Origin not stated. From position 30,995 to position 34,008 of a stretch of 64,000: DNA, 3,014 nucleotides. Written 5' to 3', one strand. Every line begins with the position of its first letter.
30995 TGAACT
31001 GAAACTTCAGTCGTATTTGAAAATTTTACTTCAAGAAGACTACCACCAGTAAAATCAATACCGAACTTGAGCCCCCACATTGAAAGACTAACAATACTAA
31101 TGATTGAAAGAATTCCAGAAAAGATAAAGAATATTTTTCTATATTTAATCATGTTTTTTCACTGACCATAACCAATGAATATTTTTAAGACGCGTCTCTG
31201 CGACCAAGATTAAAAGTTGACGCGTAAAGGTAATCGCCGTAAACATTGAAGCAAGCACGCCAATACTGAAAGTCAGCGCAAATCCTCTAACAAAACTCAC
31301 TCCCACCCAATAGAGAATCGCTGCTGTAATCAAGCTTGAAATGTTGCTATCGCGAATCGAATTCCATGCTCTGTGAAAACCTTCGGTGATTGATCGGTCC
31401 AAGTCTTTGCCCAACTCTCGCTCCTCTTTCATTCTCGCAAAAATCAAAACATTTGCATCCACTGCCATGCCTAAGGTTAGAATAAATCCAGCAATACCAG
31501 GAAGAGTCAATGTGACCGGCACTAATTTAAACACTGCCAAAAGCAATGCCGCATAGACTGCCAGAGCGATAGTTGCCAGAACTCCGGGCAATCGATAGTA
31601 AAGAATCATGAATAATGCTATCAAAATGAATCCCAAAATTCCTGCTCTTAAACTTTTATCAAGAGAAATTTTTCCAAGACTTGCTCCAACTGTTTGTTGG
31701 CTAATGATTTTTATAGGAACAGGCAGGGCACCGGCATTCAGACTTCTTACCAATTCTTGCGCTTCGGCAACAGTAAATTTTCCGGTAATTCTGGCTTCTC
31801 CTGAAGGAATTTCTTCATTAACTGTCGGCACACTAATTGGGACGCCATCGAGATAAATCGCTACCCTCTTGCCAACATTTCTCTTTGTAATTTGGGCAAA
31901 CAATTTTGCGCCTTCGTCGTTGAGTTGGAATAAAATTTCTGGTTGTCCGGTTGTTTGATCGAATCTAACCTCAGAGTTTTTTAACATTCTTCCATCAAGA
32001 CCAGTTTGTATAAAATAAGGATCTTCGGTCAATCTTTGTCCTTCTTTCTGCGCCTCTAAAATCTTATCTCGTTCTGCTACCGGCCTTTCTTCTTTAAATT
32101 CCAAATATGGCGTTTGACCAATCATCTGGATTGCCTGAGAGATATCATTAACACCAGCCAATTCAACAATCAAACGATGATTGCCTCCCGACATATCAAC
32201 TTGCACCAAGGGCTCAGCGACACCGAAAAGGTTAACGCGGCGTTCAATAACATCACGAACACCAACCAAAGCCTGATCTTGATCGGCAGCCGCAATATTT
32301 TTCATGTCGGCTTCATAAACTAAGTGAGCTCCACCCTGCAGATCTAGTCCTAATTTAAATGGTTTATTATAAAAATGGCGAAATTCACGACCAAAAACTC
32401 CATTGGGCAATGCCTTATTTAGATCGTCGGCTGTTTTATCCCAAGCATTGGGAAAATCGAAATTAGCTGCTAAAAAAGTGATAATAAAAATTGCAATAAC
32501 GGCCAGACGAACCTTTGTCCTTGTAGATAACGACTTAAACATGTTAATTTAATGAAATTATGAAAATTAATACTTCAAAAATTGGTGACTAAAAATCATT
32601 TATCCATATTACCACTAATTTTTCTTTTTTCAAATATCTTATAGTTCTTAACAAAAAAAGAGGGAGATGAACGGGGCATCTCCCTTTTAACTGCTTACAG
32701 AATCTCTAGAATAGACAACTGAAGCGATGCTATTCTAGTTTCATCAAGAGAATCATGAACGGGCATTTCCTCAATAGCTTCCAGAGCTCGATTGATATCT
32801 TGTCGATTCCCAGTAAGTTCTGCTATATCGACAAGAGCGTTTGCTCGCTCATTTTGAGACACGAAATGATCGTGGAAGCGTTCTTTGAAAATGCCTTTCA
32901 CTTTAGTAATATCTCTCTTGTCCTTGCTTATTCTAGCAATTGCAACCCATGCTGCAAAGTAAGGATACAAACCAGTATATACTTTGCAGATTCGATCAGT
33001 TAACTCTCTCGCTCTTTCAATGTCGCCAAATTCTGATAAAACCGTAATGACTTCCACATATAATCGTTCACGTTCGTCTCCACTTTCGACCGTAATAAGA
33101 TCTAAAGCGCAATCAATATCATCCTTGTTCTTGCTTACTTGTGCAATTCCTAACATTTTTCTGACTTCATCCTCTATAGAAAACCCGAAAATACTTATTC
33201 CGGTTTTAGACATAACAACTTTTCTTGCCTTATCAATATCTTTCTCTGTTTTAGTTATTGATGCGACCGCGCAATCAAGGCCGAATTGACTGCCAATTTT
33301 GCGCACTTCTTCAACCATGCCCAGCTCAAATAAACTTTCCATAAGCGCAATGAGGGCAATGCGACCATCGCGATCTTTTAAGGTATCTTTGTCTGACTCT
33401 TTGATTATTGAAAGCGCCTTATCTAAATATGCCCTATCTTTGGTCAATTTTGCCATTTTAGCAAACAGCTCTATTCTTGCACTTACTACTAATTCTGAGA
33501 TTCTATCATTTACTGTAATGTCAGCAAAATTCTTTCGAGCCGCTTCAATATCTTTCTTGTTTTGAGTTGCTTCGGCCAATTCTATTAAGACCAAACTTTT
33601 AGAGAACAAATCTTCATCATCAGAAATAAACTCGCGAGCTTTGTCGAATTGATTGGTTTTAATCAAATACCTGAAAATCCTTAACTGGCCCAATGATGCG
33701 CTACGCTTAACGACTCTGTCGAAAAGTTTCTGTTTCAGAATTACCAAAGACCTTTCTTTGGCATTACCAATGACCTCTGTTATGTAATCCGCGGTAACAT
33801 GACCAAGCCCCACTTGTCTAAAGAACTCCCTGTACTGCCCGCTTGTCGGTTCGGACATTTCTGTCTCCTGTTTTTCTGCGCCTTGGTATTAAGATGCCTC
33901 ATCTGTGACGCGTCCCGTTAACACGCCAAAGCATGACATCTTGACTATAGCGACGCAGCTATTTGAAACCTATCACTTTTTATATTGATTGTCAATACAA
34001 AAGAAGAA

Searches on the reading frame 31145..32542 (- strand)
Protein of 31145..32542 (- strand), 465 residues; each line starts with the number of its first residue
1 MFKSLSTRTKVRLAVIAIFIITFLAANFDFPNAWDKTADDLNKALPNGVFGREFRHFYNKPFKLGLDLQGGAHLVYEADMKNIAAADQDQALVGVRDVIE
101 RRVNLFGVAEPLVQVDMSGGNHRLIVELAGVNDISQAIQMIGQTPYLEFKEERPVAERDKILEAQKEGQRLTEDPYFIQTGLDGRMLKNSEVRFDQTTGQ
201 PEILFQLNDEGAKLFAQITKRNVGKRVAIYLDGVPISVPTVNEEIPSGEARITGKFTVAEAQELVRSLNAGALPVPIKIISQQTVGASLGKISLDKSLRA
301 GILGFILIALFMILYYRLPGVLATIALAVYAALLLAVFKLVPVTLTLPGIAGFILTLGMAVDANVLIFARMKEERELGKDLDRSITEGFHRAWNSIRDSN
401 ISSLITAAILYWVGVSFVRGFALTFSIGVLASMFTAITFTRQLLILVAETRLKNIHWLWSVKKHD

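Call 8: search_protein_families(library=pfam, proteins=[window:31145-32542:-])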
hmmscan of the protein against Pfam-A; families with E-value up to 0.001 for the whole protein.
window:31145-32542:- (465 aa): 5 families
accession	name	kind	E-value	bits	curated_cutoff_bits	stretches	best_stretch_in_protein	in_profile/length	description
PF22599.2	SecDF_P1_head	-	7.2e-30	103.7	27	1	174-275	11-114/114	SecDF, P1 head subdomain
PF21760.3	SecD_1st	-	3e-16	59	27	1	96-152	5-58/60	Protein translocase subunit SecDF, P1 domain, N-terminal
PF02355.23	SecD_SecF_C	-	3.5e-13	49.8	20.5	1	277-448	13-187/189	Protein export membrane protein SecD/SecF, C-terminal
PF03176.21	MMPL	-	4.8e-12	45.9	20.5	1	292-450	140-305/333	MMPL family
PF07549.19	Sec_GG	-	5.6e-06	26.2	20.3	1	59-80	5-26/28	SecD/SecF GG Motif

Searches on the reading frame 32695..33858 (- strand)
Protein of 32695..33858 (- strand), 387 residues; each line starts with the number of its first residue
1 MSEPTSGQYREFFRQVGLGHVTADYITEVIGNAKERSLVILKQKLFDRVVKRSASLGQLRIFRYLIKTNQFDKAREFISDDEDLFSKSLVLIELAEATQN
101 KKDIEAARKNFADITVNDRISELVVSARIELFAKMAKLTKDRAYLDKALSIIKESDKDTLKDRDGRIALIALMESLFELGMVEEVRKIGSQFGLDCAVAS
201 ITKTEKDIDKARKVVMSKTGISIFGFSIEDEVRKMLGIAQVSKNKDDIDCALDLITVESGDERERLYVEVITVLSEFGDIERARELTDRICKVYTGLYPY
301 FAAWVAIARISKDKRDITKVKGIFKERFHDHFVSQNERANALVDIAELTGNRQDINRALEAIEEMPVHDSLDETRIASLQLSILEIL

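Call 8: search_protein_families(library=pfam, proteins=[window:32695-33858:-])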
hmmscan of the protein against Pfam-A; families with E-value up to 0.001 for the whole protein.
window:32695-33858:- (387 aa): 2 families
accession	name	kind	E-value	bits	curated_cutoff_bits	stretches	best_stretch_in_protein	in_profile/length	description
PF25062.1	ARM_TT21_N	-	2.1e-06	28.1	40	0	261-367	97-196/222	Tetratricopeptide repeat protein 21 N-terminal ARM repeat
PF25058.1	ARM_TT21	-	0.00079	19.9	27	0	261-317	54-110/155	Tetratricopeptide repeat protein 21 ARM repeat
